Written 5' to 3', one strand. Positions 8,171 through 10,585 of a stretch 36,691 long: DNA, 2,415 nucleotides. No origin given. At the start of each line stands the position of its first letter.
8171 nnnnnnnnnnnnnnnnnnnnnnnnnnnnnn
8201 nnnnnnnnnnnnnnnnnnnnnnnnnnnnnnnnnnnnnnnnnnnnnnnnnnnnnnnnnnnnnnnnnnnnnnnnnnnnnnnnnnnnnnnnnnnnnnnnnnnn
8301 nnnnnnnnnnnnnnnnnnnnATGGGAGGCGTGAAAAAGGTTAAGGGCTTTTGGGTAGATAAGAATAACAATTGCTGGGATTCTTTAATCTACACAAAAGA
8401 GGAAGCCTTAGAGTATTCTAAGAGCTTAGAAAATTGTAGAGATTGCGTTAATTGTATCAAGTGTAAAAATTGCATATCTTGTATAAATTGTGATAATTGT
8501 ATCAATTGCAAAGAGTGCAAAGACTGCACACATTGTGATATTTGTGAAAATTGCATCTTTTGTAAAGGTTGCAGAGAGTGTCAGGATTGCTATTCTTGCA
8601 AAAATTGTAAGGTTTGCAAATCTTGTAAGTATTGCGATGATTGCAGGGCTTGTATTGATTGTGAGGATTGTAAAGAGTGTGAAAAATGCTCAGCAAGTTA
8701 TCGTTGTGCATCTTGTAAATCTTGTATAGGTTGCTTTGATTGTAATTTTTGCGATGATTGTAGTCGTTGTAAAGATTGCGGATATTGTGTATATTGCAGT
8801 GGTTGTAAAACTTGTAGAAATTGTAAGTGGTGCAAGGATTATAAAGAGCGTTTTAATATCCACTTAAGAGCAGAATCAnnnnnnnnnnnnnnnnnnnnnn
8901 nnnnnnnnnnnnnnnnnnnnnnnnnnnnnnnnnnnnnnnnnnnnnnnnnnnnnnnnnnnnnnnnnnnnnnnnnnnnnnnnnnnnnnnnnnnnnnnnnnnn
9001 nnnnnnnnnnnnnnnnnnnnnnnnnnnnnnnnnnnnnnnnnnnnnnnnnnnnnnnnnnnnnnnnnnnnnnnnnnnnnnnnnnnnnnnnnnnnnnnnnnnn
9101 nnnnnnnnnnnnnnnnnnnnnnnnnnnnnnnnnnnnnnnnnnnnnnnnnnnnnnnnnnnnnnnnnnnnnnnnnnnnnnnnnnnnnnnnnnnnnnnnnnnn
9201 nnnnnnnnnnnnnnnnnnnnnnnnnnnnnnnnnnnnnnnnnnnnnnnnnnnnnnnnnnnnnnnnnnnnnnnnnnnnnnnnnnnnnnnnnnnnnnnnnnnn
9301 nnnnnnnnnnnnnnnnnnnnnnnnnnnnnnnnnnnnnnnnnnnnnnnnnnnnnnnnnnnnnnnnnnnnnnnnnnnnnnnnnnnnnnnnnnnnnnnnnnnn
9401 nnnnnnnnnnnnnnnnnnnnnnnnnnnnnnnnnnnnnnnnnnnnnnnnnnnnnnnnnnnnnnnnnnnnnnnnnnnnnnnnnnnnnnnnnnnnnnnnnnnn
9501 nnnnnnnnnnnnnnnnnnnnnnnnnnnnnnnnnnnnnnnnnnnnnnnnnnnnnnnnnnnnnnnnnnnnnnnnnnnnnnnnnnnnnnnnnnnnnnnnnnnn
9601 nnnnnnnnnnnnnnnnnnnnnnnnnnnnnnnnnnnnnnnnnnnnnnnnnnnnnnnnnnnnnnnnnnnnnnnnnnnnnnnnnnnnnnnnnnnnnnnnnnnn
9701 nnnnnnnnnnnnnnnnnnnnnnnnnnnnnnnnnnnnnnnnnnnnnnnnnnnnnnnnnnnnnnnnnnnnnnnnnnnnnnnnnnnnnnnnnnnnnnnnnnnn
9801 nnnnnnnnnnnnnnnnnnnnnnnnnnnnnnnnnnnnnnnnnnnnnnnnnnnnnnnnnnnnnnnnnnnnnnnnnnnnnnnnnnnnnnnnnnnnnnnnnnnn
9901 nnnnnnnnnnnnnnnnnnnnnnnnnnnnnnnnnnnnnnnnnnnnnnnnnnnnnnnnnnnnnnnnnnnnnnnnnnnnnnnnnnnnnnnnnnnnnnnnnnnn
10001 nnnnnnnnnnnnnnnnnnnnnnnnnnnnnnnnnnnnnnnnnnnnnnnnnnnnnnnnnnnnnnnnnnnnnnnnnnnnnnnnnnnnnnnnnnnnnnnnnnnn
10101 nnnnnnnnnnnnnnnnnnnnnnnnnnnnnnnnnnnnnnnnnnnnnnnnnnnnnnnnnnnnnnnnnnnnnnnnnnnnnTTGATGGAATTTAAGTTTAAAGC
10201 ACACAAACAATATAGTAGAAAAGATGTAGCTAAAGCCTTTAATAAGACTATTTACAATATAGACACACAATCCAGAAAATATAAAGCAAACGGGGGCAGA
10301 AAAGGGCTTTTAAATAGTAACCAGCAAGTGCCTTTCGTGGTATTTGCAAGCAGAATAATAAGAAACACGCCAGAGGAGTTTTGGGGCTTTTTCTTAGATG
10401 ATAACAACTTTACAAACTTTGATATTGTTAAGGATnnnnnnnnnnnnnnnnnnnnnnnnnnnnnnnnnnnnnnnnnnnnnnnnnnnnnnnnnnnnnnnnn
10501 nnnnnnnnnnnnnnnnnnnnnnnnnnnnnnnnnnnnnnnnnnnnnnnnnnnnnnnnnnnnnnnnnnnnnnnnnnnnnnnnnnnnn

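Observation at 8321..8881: Protein made almost entirely of X-X-Cys triplets (about 44 in a row) inside the recombination module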

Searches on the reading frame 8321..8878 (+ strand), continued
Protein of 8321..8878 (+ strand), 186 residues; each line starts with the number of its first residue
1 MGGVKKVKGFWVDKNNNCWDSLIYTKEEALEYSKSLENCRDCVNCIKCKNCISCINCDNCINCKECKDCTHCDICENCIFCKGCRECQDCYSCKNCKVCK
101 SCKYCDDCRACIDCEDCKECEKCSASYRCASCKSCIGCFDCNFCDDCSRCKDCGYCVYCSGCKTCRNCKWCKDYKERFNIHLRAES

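Call 83: find_encoding_contigs(protein=window:8321-8878:+, flank=2000, max_places=4)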
Protein window:8321-8878:+ (186 aa): no gene with exactly this product is on record in the collection.

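Call 86: search_protein_families(library=pfam, alignment_id=A7, max_evalue=0.001)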
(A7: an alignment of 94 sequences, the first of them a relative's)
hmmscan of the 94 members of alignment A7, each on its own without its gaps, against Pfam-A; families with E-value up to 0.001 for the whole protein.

A. member 1, L001:785-1654:+ (290 aa): 1 family
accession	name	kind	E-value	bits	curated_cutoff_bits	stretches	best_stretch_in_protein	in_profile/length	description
PF00574.28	CLP_protease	-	1.3e-07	32.1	20.2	1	60-197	40-178/182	Clp protease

B. families by the number of members that match (of 94 scanned): 24 families
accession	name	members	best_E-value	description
PF07230.16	Portal_T4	3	5e-91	Bacteriophage T4-like portal protein (Gp20)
PF01381.28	HTH_3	2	3e-18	Helix-turn-helix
PF13443.12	HTH_26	2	1.2e-08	Cro/C1-type HTH DNA-binding domain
PF17482.7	Phage_sheath_1C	2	2.7e-07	Phage tail sheath C-terminal domain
PF04820.20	Trp_halogenase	1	1.2e-42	Tryptophan halogenase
PF16677.11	GP3_package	1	1.7e-31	DNA-packaging protein gp3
PF05869.16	Dam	1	2.6e-25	DNA N-6-adenine-methyltransferase (Dam)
PF08719.17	NADAR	1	4.9e-24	NADAR domain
PF06725.17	3D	1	2.6e-17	3D domain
PF04909.20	Amidohydro_2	1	2.7e-14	Amidohydrolase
PF12844.13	HTH_19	1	3.6e-08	Helix-turn-helix domain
PF13560.12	HTH_31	1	9.3e-08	Helix-turn-helix domain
PF00574.28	CLP_protease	1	1.3e-07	Clp protease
PF20600.3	ExoX-like_C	1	5e-07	Exodeoxyribonuclease X-like C-terminal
PF05225.22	HTH_psq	1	1.5e-06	helix-turn-helix, Psq domain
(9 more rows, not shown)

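Call 89: search_protein_families(library=padloc, proteins=[window:8321-8878:+, L003:4349-4786:+, L002:4007-4858:+, P0036, P0115], max_evalue=1)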
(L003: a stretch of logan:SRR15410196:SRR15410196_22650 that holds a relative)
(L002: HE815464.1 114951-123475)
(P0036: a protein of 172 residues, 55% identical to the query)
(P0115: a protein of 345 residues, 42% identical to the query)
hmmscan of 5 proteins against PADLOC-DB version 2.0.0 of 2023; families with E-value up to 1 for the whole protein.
window:8321-8878:+ (186 aa): 0 families

L003:4349-4786:+ (146 aa): 0 families

L002:4007-4858:+ (284 aa): 0 families

P0036 (172 aa): 0 families

P0115 (345 aa): 0 families

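Call 98: search_protein_families(library=pfam, proteins=[P0126, P0125, P0122, P0189, P0195, P0182, P0222, P0115, P0007], max_evalue=0.001)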
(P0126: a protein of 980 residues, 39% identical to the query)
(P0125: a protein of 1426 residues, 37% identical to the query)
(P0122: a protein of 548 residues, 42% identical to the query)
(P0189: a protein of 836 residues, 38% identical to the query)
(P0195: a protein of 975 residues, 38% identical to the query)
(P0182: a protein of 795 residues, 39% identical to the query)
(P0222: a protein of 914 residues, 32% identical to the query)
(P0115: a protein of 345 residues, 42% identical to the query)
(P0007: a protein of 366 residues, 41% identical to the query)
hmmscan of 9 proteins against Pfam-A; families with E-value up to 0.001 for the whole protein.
P0126 (980 aa): 0 families

P0125 (1426 aa): 0 families

P0122 (548 aa): 0 families

P0189 (836 aa): 1 family
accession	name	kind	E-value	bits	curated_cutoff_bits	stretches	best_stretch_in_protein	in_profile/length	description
PF23780.1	S-AdoMet_lyase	-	4.7e-11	43.2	28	1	100-219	9-126/133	S-Adenosylmethionine lyase family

P0195 (975 aa): 0 families

P0182 (795 aa): 0 families

P0222 (914 aa): 0 families

P0115 (345 aa): 1 family
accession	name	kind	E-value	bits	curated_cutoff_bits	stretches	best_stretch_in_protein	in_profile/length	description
PF11195.14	Tad2-like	-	4.6e-05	24.3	25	0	128-164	2-32/73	Thoeris anti-defense 2-like domain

P0007 (366 aa): 0 families

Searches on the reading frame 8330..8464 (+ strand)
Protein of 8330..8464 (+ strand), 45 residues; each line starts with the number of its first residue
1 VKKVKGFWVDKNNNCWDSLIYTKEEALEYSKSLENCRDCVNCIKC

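Call 42: find_related_loci(query=A3, collection=genome_contigs, flank=6000)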
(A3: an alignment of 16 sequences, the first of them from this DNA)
Query A3 (45 aa) in genome_contigs; peptide patterns used: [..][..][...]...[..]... (x = any residue, [..] = any of these).
83 stretches matched a pattern; 12 encode a relative of the query (tblastn E <= 1e-3); 12 distinct loci.
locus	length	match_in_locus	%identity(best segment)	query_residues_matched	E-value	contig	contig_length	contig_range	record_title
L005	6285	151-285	53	1-45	5e-12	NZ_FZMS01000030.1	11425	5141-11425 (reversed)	Helicobacter bilis isolate 37372_8, whole genome shotgun sequence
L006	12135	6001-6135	42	1-45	2e-11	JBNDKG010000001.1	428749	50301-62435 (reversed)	Clostridiales Family XIII bacterium PM5-7 Ga0505174_01, whole genome shotgun sequence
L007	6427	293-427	47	1-45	1e-10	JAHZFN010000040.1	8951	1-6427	MAG: Peptococcaceae bacterium isolate HRGM_Genome_2929 HRGM_Genome_2929_39, whole genome shotgun sequence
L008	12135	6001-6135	49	1-45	3e-10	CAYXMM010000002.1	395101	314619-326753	MAG TPA_asm: uncultured Hyphomicrobiales bacterium isolate binchicken_co286_8 genome assembly, contig: NODE_16_length_39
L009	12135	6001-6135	49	1-45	3e-10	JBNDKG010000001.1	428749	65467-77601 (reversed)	Clostridiales Family XIII bacterium PM5-7 Ga0505174_01, whole genome shotgun sequence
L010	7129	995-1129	47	1-45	2e-9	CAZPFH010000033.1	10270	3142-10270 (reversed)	MAG TPA_asm: uncultured Candidatus Peribacteria bacterium isolate SRP332253_co1_95 genome assembly, contig: NODE_10940_l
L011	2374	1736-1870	42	1-45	4e-9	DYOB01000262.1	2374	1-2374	MAG TPA_asm: Borreliella garinii isolate SulCav_GS09_5_48_83 SulCav_GS09_5_71753_length_2374_cov_61_407072, whole genome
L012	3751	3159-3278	40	6-45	1e-8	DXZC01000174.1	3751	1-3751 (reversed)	MAG TPA_asm: Peptococcaceae bacterium isolate HRGM_Genome_4028 HRGM_Genome_4028_174, whole genome shotgun sequence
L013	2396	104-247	46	1-45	2e-8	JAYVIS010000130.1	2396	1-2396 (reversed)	MAG: Bacteroidota bacterium isolate GL51_Up_metabinner_16_sub GL51_Up_metabinner_16_sub_129, whole genome shotgun sequen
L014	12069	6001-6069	70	5-27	4e-8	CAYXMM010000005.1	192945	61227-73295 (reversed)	MAG TPA_asm: uncultured Hyphomicrobiales bacterium isolate binchicken_co286_8 genome assembly, contig: NODE_85_length_19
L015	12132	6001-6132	44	1-45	1e-7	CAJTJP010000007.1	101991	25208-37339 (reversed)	Erysipelotrichales bacterium isolate A81 genome assembly, contig: MGBC000215.7, whole genome shotgun sequence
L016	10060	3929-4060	44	1-45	1e-7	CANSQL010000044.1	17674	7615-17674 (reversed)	MAG TPA_asm: uncultured Erysipelotrichaceae bacterium isolate SRR15510233_bin.7_metawrap_v1.3_MAG genome assembly, conti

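Call 43: find_related_loci(query=A3, collection=viral_contigs, flank=6000)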
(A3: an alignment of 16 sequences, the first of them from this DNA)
Query A3 (45 aa) in viral_contigs; peptide patterns used: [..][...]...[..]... (x = any residue, [..] = any of these).
153 stretches matched a pattern; 53 encode a relative of the query (tblastn E <= 1e-3); 53 distinct loci.
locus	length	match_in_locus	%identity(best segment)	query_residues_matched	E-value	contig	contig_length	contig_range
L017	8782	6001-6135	60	1-45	4e-13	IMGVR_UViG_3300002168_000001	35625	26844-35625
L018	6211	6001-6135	53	1-45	1e-11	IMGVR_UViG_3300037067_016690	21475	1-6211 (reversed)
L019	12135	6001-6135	51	1-45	1e-11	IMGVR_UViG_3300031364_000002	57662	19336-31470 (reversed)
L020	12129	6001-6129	53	1-43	1e-11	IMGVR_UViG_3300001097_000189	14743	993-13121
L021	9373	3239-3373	51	1-45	5e-11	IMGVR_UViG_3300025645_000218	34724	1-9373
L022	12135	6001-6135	49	1-45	7e-11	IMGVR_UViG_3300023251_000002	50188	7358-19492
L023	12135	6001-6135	47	1-45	6e-11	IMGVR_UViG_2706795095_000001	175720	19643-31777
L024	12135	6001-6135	49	1-45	7e-11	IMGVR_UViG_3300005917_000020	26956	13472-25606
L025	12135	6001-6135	42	1-45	9e-11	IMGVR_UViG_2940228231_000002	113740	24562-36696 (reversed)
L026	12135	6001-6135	49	1-45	2e-10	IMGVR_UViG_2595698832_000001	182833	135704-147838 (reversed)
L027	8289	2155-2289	53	1-45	2e-10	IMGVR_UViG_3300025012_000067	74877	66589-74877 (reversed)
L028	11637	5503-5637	53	1-45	3e-10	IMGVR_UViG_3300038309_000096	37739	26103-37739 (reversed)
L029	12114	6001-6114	53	8-45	3e-10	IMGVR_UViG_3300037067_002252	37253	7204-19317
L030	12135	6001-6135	47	1-45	5e-10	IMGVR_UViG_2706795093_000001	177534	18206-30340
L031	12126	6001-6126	50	1-42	8e-10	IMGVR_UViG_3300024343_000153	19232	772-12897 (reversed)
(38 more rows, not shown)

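Call 93: search_solved_structures(query=A3, max_evalue=10, show_alignments=2)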
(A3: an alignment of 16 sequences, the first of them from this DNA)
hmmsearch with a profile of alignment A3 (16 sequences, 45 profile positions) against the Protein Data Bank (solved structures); distinct sequences matched with E-value up to 10: 9.
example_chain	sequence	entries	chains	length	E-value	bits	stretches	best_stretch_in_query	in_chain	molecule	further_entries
9o5h_A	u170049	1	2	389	0.1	15.9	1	8-29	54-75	Xylanase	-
8i9r_Cf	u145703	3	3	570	0.51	13.6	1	6-28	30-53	60S ribosome biogenesis protein Rrp14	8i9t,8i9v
4qaw_A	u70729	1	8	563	0.57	13.5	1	8-28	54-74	Xyn30D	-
4ckq_A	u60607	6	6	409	0.96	12.7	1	8-29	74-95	CARBOHYDRATE BINDING FAMILY 6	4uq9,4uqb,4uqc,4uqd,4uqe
5a6l_A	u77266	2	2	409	0.98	12.7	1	8-29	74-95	CARBOHYDRATE BINDING FAMILY 6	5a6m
4uqa_A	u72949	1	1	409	0.99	12.7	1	8-29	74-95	CARBOHYDRATE BINDING FAMILY 6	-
9rdg_A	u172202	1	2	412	1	12.6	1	8-29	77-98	Carbohydrate binding family 6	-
3gtn_A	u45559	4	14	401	1.2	12.5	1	8-29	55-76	Glucuronoxylanase xynC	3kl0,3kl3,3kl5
8bao_A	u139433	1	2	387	2.3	11.5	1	5-26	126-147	DUF1887 family protein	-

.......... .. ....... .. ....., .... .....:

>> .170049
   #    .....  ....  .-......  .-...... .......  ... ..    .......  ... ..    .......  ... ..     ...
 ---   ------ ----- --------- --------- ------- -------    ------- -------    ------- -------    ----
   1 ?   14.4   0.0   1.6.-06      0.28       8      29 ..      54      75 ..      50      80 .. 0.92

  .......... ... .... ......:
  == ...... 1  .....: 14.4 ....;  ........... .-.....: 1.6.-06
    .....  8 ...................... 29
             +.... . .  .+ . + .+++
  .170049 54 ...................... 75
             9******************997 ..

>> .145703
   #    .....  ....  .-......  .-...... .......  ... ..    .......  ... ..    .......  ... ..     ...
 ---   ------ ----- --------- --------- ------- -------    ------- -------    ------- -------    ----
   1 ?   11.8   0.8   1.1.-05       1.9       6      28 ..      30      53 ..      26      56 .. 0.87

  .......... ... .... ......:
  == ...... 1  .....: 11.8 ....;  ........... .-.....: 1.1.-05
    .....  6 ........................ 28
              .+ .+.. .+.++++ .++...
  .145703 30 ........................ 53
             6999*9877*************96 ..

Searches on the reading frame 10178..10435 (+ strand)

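Call 5: search_protein_families(library=phrogs, proteins=[window:10178-10435:+], max_evalue=1)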
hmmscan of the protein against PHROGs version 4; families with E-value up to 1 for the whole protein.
window:10178-10435:+ (86 aa): 1 family
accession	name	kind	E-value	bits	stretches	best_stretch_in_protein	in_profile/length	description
phrog_8680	-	unknown function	0.16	12.1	1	9-79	4-72/221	-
